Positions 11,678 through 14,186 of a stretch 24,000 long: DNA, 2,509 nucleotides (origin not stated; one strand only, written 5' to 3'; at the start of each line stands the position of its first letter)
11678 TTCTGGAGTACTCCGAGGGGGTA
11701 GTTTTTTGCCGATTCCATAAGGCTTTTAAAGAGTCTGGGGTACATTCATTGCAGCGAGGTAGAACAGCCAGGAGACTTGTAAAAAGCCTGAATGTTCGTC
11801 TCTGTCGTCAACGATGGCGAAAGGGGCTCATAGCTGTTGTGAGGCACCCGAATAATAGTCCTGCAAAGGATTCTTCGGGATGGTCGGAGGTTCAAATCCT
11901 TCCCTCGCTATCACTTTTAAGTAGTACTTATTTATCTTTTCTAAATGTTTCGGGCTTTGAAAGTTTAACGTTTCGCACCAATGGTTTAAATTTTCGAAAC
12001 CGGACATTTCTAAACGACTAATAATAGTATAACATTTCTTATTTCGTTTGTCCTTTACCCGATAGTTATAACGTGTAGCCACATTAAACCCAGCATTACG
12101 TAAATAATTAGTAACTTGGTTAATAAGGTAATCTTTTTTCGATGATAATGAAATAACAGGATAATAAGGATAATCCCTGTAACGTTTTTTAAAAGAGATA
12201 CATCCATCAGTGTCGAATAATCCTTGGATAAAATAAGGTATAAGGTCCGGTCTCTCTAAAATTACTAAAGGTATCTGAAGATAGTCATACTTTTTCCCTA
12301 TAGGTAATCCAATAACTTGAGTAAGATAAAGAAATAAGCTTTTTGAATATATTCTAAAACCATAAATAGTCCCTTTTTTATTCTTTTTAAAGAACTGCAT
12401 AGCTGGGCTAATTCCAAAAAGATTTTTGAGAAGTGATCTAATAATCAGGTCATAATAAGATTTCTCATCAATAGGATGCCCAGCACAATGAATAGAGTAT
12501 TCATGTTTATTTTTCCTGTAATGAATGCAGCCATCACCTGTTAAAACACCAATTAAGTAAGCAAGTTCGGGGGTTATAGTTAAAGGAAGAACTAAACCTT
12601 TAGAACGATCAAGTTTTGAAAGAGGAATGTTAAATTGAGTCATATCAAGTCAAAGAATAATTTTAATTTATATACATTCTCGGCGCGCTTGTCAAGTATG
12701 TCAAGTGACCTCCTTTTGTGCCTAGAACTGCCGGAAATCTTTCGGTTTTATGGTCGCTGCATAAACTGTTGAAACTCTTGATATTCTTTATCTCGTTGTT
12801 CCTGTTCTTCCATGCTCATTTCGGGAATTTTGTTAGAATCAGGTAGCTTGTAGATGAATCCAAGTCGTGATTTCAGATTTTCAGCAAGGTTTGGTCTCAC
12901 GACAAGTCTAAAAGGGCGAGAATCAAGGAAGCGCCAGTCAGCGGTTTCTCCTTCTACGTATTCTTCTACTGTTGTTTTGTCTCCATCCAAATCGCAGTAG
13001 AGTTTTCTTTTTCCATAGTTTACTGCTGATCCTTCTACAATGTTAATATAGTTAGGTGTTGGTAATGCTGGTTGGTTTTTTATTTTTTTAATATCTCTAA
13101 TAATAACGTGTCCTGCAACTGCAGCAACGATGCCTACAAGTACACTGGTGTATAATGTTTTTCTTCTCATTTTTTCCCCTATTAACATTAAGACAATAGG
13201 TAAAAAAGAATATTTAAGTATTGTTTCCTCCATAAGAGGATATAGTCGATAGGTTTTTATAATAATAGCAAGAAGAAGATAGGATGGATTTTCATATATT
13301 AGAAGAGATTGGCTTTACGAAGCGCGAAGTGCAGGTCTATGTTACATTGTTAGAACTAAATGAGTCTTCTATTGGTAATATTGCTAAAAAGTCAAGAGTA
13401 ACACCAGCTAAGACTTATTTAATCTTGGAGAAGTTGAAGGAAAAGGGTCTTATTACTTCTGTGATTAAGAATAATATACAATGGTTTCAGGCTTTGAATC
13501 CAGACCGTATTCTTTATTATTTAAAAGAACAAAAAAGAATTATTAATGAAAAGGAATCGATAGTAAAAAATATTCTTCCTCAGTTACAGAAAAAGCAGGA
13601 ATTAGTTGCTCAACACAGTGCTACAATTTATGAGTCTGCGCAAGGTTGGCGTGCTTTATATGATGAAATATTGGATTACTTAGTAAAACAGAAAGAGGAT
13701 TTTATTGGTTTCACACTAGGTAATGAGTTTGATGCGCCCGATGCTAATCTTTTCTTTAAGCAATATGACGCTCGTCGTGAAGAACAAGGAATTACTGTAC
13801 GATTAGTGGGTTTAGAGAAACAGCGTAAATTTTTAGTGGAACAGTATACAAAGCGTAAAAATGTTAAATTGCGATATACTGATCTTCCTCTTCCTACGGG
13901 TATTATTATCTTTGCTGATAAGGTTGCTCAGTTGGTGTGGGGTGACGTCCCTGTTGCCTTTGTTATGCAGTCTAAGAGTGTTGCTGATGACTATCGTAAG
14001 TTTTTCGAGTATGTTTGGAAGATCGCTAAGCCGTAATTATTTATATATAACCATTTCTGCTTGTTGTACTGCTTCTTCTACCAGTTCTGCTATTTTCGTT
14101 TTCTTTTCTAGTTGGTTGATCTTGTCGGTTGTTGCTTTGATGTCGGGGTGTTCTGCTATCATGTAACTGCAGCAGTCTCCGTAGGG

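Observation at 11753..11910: Initiator tRNA-Met gene apparently split by four BHB introns into 22/8/9/7/29-nt exons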

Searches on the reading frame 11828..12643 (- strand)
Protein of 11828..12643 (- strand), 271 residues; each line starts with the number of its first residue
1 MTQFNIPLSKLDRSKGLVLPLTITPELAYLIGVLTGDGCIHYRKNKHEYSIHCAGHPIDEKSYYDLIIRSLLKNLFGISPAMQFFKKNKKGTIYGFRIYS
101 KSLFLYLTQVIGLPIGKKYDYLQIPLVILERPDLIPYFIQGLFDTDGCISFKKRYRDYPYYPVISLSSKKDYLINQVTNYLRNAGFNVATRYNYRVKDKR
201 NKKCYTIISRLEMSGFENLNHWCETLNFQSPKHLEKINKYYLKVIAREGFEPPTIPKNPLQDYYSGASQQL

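Call 8: search_protein_families(library=pfam, proteins=[window:11828-12643:-])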
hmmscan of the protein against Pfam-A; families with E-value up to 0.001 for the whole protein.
window:11828-12643:- (271 aa): 2 families
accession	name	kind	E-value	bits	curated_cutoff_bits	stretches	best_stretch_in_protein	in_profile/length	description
PF14528.11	LAGLIDADG_3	-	1.1e-12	48.4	22.5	1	137-213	5-74/82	LAGLIDADG-like domain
PF00961.24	LAGLIDADG_1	-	0.0001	23.6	23.1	0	140-210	2-81/102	LAGLIDADG endonuclease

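Call 34: find_homologous_proteins(query=window:11831-12643:-, max_evalue=0.001)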
Query window:11831-12643:- (271 aa): 400 proteins with E <= 0.001 among 1101 candidates; the best 120 are listed.
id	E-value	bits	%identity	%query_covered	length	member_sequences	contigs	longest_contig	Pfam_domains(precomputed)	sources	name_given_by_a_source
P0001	5.7e-182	621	100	100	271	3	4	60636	PF14528.12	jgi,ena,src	-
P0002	2.9e-76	275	75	65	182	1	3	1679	PF14528.12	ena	-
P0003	1.3e-75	273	52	87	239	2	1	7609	PF14528.12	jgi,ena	-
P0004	3.2e-75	271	55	87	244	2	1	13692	PF14528.12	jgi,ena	jgi:hypothetical protein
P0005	5.0e-72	261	49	93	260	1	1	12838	PF14528.12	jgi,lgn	-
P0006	5.2e-72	261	54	87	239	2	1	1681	PF14528.12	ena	-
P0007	1.8e-71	259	51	87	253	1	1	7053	PF14528.12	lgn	-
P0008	2.0e-71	259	54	87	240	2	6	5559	PF14528.12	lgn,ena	-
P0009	4.3e-71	258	50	87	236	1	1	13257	PF14528.12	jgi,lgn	jgi:hypothetical protein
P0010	4.5e-71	258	51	89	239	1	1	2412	PF14528.12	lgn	-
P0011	4.6e-71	258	53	88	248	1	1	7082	PF14528.12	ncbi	-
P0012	6.9e-71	257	49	92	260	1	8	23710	PF14528.12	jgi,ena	-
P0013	1.4e-70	256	51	88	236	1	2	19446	PF14528.12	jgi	-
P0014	7.1e-70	254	48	89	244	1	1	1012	PF14528.12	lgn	-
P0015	2.0e-69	252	49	82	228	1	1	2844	PF14528.12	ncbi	-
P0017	1.2e-68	250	50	96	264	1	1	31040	PF14528.12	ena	-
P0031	7.5e-67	244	48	93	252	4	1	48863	PF14528.12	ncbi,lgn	-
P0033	1.3e-66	243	52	86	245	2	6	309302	PF14528.12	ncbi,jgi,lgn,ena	-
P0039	8.7e-65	237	47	94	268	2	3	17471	PF14528.12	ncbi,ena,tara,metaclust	tara:strand:+ start:1909 stop:2715 length:807 start_codon:yes stop_codon:yes gene_type:complete|meta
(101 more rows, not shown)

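Call 36: find_encoding_contigs(protein=P0002, flank=5000, max_places=5)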
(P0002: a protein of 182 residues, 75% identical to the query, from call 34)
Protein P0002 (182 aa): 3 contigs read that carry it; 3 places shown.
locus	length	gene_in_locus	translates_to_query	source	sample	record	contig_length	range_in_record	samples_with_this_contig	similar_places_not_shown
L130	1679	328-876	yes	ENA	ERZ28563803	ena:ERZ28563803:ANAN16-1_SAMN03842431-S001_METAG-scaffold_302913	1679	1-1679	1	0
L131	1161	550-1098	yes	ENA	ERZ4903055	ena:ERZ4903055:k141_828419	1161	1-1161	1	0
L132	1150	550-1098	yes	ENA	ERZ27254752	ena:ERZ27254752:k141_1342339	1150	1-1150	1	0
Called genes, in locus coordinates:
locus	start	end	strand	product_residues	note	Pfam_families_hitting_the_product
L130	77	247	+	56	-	-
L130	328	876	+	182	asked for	PF14528:LAGLIDADG_3 (weak)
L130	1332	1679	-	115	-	?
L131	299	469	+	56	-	-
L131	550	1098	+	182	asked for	PF14528:LAGLIDADG_3 (weak)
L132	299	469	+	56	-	-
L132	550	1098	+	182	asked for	PF14528:LAGLIDADG_3 (weak)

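Call 39: find_encoding_contigs(protein=P0017, flank=2500, max_places=3)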
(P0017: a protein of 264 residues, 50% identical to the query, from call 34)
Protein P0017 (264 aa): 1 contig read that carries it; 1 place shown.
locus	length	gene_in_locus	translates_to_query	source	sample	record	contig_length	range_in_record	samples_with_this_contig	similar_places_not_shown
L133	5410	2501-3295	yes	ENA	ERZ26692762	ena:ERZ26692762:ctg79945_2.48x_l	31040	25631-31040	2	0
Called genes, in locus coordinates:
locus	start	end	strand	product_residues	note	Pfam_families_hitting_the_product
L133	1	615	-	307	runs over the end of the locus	PF01207:Dus, PF01180:DHO_dh (faint)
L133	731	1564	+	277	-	PF02661:Fic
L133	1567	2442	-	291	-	PF00149:Metallophos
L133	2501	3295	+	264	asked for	PF14528:LAGLIDADG_3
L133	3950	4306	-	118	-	-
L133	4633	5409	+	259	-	?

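Call 40: find_encoding_contigs(protein=P0004, flank=2500, max_places=3)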
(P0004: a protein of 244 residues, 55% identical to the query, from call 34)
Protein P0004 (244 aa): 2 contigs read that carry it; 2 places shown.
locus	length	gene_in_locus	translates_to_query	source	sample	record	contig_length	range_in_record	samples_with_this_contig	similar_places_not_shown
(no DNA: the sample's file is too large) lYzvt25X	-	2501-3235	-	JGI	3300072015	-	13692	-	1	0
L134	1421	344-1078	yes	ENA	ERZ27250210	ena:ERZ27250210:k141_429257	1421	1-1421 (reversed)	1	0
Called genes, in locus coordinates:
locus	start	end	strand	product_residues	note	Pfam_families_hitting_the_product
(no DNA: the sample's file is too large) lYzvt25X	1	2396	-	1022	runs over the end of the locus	PF00082:Peptidase_S8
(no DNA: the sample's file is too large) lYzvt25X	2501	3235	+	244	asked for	PF14528:LAGLIDADG_3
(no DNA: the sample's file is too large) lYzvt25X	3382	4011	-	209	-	PF00535:Glycos_transf_2, PF10111:Glyco_tranf_2_2 (weak), PF13641:Glyco_tranf_2_3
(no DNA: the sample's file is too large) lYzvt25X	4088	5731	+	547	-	PF01663:Phosphodiest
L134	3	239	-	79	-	?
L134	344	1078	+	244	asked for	PF14528:LAGLIDADG_3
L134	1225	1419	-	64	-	?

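Call 42: find_encoding_contigs(protein=P0012, flank=1500, max_places=4)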
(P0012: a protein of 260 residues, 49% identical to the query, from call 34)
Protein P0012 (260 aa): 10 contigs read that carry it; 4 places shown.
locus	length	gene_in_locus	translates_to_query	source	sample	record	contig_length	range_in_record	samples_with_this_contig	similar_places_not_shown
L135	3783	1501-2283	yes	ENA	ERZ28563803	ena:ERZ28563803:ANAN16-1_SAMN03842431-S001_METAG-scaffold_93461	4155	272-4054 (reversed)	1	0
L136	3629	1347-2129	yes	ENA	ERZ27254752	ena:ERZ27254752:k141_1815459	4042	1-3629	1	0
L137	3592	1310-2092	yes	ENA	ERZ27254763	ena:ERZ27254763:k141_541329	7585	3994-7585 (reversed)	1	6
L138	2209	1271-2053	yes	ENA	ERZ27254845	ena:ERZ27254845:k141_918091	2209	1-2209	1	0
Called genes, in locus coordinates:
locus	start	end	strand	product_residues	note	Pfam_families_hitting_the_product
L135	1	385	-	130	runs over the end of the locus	PF06271:RDD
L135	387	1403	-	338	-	-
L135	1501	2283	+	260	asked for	PF14528:LAGLIDADG_3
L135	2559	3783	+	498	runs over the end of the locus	?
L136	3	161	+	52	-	?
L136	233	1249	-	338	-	-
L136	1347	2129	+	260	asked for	PF14528:LAGLIDADG_3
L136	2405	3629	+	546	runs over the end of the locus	?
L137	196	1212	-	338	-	-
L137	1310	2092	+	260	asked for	PF14528:LAGLIDADG_3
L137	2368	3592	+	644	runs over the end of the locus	PF00580:UvrD-helicase, PF13086:AAA_11, PF13245:AAA_19, PF13604:AAA_30 (faint), PF01443:Viral_helicase1 (faint), PF13401:AAA_22 (weak), PF13361:UvrD_C, PF13538:UvrD_C_2, +1 more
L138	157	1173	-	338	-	-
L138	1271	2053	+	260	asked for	PF14528:LAGLIDADG_3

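Call 43: find_encoding_contigs(protein=P0005, flank=1500, max_places=3)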
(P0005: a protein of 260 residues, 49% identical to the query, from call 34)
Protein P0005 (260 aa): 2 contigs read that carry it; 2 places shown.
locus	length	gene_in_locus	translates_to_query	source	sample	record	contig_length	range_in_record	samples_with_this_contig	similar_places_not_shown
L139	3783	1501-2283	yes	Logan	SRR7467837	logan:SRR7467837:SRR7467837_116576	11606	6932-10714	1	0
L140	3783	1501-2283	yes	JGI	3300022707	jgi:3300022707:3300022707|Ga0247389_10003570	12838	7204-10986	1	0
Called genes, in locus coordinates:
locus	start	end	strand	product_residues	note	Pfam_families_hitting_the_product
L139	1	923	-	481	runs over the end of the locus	PF01368:DHH, PF27767:Arc_Cdc45, PF21763:DHH_CID, PF02272:DHHA1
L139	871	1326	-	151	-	PF08069:Ribosomal_S13_N, PF00312:Ribosomal_S15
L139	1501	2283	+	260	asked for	PF14528:LAGLIDADG_3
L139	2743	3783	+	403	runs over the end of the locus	PF13495:Phage_int_SAM_4 (faint), PF00589:Phage_integrase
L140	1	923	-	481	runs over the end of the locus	PF01368:DHH, PF27767:Arc_Cdc45, PF21763:DHH_CID, PF02272:DHHA1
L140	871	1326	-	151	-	PF08069:Ribosomal_S13_N, PF00312:Ribosomal_S15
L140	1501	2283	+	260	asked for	PF14528:LAGLIDADG_3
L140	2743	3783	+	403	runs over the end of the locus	PF13495:Phage_int_SAM_4 (faint), PF00589:Phage_integrase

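Call 44: find_encoding_contigs(protein=P0031, flank=1500, max_places=3)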
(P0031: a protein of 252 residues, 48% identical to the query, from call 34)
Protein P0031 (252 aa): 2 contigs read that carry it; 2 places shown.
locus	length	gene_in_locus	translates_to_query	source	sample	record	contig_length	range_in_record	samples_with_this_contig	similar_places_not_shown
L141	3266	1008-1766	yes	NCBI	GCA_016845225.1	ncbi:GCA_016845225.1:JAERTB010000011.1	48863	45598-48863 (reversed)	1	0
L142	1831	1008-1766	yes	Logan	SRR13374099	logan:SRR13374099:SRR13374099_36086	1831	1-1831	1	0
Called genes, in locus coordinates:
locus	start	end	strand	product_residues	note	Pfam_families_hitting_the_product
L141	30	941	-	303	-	PF01207:Dus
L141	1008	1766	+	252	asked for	PF14528:LAGLIDADG_3 (weak)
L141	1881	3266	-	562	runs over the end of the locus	PF00133:tRNA-synt_1 (weak), PF09334:tRNA-synt_1g, PF08264:Anticodon_1 (faint), PF19303:Anticodon_3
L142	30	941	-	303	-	PF01207:Dus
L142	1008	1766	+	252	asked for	PF14528:LAGLIDADG_3 (weak)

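Call 74: search_solved_structures(query=window:11831-12643:-, max_evalue=1, show_alignments=1)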
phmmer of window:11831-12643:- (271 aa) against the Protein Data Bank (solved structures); distinct sequences matched with E-value up to 1: 13.
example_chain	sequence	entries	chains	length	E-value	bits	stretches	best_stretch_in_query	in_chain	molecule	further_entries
5o6i_A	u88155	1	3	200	0.074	15.8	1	27-111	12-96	Homing endonuclease I-DmoI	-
8yhx_G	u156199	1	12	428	0.092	15.5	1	169-239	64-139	SIR2 family protein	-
3uvf_A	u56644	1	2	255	0.28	13.9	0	27-127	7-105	Intron-encoded DNA endonuclease I-HjeMI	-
5ak9_A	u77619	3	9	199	0.33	13.7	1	27-110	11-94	HOMING ENDONUCLEASE I-DMOI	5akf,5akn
1mow_A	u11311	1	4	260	0.41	13.4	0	27-110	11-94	chimera of homing endonuclease I-DmoI and DNA endonuclease I-CreI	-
5o6g_A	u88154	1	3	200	0.43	13.3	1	27-108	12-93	Homing endonuclease I-DmoI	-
1p8k_Z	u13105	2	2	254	0.5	13.1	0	27-125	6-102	Intron-encoded endonuclease I-AniI | LAGLIDADG endonuclease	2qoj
2vs7_A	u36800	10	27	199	0.52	13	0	27-110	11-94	HOMING ENDONUCLEASE I-DMOI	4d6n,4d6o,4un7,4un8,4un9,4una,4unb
2vs8_A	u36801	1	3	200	0.53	13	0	27-110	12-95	HOMING ENDONUCLEASE I-DMOI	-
4un7_G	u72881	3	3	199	0.54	13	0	27-110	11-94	HOMING ENDONUCLEASE I-DMOI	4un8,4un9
5a0w_A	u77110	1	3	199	0.59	12.9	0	27-110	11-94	HOMING ENDONUCLEASE I-DMOI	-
1b24_A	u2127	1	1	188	0.59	12.9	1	27-110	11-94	Homing endonuclease I-DmoI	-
9ehi_A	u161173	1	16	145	0.96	12.2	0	184-232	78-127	Protein ENL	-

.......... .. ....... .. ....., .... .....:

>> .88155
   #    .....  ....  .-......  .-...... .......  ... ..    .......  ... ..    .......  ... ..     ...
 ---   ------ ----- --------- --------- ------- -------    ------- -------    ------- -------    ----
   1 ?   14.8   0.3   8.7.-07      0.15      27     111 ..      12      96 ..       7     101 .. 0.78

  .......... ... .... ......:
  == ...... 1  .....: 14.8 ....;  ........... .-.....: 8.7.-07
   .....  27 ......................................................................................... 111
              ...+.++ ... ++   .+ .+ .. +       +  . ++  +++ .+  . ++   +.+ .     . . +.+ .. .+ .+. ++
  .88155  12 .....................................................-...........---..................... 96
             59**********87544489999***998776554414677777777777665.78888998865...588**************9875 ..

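Call 75: search_protein_families(library=ncbifam, proteins=[window:11831-12643:-], max_evalue=0.01)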
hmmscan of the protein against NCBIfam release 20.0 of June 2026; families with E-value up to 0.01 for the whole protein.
window:11831-12643:- (271 aa): 0 families

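Call 76: find_encoding_contigs(protein=P0033, flank=1200, max_places=3)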
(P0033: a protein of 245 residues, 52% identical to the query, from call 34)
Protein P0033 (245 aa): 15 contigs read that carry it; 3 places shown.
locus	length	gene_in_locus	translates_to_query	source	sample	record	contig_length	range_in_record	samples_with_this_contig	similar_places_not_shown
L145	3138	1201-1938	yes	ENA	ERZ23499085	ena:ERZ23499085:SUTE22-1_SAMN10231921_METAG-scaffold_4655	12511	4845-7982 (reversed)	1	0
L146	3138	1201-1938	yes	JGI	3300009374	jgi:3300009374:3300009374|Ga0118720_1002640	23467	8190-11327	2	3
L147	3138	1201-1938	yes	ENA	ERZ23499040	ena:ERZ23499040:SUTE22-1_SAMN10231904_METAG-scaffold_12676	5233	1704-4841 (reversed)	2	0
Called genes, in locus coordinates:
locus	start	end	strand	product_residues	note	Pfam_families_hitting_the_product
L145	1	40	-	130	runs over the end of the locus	PF01351:RNase_HII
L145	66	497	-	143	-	-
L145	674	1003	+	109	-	-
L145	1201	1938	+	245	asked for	PF14528:LAGLIDADG_3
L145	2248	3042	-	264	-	-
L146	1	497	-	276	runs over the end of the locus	PF01351:RNase_HII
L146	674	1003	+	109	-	-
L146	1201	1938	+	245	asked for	PF14528:LAGLIDADG_3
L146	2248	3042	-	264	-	-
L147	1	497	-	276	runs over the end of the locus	PF01351:RNase_HII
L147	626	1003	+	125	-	-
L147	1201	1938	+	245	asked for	PF14528:LAGLIDADG_3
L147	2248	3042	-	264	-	-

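Call 77: find_encoding_contigs(protein=P0003, flank=1200, max_places=2)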
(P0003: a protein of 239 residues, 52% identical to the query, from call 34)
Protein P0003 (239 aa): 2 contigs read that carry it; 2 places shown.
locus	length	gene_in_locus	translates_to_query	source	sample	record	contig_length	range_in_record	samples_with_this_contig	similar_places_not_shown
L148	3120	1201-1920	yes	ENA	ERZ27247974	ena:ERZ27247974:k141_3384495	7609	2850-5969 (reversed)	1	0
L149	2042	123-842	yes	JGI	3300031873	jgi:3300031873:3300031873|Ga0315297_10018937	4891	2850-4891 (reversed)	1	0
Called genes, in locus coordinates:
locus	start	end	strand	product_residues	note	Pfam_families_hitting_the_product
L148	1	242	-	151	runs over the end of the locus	PF08069:Ribosomal_S13_N, PF00312:Ribosomal_S15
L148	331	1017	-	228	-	PF00702:Hydrolase, PF13419:HAD_2, PF13242:Hydrolase_like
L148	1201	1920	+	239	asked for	PF14528:LAGLIDADG_3 (weak)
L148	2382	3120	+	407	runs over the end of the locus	PF00589:Phage_integrase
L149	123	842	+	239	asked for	PF14528:LAGLIDADG_3 (weak)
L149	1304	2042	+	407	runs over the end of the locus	PF00589:Phage_integrase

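Call 78: find_encoding_contigs(protein=P0039, flank=1200, max_places=2)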
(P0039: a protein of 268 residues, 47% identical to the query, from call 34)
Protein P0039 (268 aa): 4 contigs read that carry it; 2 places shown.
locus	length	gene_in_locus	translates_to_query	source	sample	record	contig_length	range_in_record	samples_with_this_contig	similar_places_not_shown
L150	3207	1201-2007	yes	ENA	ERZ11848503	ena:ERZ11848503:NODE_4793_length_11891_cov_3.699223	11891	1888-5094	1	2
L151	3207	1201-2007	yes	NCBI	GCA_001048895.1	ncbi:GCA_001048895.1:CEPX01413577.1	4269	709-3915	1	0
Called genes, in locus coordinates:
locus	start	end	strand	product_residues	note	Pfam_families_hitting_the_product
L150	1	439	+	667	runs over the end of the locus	PF01663:Phosphodiest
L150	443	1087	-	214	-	PF01351:RNase_HII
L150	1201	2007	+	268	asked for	PF14528:LAGLIDADG_3 (weak)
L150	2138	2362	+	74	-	-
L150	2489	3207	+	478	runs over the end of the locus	PF00587:tRNA-synt_2b, PF03129:HGTP_anticodon, PF09180:ProRS-C_1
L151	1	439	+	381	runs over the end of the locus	?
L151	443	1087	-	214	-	PF01351:RNase_HII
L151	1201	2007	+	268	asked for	PF14528:LAGLIDADG_3 (weak)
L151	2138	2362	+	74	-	-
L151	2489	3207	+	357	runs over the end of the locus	?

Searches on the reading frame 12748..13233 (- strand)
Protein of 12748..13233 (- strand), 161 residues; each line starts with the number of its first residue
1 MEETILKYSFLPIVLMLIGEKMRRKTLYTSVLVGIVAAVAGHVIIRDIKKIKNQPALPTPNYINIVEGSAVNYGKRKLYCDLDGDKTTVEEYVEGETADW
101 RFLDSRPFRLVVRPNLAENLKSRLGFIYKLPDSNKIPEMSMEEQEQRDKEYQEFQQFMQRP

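Call 8: search_protein_families(library=pfam, proteins=[window:12748-13233:-])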
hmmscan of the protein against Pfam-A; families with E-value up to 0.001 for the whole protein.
window:12748-13233:- (161 aa): 0 families

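Call 75: search_protein_families(library=ncbifam, proteins=[window:12748-13233:-], max_evalue=0.01)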
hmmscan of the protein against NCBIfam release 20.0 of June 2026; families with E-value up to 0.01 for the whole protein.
window:12748-13233:- (161 aa): 1 family
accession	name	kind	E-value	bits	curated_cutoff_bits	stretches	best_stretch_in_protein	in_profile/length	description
TIGR00950.1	2A78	equivalog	0.0015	18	230.2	1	8-55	80-127/264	carboxylate/amino acid/amine transporter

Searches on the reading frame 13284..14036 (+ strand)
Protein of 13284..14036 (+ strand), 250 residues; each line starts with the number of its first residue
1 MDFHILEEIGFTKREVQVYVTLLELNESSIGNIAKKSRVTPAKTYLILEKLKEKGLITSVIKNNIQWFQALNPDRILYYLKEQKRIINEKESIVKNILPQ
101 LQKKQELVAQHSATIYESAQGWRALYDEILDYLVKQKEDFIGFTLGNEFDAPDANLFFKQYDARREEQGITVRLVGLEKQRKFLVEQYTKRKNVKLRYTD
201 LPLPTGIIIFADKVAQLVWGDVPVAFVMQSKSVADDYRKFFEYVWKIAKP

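Call 8: search_protein_families(library=pfam, proteins=[window:13284-14036:+])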
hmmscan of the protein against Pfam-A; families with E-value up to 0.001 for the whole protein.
window:13284-14036:+ (250 aa): 1 family
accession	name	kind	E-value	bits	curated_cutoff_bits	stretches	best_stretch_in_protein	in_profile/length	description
PF01978.25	TrmB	-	7.1e-13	48.6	25.6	1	6-73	1-67/68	Sugar-specific transcriptional regulator TrmB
